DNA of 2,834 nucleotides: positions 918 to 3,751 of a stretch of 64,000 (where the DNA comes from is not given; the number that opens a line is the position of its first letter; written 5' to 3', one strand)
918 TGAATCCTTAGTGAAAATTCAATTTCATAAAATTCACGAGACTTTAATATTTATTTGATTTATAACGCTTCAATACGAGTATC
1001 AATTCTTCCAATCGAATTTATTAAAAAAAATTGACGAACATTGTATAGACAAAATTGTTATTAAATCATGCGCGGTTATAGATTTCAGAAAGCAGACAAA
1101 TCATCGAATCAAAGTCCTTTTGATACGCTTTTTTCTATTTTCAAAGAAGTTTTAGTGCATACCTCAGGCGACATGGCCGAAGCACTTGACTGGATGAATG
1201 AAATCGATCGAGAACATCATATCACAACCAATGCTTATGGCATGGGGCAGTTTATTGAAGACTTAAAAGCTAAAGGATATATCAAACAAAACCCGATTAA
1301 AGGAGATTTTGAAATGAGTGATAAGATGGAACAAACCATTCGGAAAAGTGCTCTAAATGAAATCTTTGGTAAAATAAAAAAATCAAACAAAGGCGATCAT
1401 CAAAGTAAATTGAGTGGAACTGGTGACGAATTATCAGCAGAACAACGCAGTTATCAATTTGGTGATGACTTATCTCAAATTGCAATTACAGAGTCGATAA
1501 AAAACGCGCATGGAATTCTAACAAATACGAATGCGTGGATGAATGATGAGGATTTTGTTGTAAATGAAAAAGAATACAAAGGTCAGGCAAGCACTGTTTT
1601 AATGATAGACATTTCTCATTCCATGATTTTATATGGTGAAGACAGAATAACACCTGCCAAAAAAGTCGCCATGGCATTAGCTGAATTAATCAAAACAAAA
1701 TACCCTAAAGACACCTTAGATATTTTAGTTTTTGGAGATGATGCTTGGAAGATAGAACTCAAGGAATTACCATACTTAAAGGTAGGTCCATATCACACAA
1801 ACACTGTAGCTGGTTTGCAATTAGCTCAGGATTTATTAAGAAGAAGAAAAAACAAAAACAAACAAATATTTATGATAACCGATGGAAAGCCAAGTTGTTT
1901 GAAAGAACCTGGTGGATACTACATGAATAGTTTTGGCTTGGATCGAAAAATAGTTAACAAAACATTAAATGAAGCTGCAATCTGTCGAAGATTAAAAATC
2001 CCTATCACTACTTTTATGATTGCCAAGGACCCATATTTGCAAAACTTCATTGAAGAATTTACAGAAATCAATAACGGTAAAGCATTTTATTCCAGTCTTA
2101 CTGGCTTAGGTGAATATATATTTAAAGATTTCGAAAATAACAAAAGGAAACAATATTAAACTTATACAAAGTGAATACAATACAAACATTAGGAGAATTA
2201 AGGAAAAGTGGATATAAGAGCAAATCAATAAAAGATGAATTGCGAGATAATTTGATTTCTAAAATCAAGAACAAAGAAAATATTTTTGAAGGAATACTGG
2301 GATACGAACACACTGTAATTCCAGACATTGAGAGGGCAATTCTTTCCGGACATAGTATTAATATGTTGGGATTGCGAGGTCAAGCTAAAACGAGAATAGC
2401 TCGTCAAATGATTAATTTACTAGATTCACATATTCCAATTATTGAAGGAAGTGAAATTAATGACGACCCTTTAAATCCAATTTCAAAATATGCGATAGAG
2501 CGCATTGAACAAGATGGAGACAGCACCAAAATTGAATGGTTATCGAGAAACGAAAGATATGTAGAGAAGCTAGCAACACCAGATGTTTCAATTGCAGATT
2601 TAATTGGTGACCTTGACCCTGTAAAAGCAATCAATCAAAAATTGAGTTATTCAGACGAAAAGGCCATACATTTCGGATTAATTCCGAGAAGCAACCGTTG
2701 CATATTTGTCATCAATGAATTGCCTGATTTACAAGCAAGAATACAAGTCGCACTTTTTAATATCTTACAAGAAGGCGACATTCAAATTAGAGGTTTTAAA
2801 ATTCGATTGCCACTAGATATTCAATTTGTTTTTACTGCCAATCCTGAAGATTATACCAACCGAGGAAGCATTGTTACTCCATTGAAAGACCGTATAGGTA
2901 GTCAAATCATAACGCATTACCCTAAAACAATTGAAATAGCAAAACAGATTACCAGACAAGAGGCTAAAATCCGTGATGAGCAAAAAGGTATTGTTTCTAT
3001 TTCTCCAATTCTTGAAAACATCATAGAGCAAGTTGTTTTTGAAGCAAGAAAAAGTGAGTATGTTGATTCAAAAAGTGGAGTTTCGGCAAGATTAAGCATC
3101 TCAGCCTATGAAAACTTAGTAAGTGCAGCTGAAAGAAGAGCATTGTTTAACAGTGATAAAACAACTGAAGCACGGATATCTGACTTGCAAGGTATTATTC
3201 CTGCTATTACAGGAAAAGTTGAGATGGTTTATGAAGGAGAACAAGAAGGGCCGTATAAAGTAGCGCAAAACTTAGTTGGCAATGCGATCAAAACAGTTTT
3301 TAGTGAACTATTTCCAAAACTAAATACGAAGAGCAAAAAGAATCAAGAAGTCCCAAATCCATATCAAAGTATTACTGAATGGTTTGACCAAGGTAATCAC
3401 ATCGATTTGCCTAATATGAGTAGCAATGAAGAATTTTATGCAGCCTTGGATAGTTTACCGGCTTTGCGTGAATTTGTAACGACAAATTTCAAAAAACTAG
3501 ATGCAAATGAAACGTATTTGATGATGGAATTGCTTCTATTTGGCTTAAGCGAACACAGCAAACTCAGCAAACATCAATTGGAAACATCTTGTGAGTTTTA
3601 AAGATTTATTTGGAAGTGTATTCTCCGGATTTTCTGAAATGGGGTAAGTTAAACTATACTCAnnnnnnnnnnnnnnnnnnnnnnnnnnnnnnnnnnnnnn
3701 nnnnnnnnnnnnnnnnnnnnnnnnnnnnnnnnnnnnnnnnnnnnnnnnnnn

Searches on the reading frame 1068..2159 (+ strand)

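Call 59: search_protein_families(library=pfam, proteins=[window:1068-2159:+], max_evalue=0.00001)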
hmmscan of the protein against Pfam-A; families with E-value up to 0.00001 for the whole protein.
window:1068-2159:+ (363 aa): 1 family
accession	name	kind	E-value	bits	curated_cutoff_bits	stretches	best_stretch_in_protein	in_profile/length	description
PF13519.12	VWA_2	-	8.9e-10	39.6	27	1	176-274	1-107/107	von Willebrand factor type A domain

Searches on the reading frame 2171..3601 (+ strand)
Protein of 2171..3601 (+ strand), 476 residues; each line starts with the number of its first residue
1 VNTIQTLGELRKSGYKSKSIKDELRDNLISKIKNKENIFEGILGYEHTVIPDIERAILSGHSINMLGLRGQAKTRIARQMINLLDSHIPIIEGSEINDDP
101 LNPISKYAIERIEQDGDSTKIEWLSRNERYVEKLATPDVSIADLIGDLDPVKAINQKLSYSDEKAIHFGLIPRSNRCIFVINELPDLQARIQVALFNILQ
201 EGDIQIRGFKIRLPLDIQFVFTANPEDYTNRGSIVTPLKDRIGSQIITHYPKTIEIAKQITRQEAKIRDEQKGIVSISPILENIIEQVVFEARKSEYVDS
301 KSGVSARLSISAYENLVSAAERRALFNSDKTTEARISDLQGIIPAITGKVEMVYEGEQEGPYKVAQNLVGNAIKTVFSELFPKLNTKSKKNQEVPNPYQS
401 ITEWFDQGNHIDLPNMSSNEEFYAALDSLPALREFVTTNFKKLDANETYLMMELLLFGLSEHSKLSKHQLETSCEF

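Call 59: search_protein_families(library=pfam, proteins=[window:2171-3601:+], max_evalue=0.00001)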
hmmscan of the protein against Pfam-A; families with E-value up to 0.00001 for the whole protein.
window:2171-3601:+ (476 aa): 1 family
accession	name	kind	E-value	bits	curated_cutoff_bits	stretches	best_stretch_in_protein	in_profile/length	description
PF07728.20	AAA_5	-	7.5e-07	29.7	22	0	127-241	25-138/139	AAA domain (dynein-related subfamily)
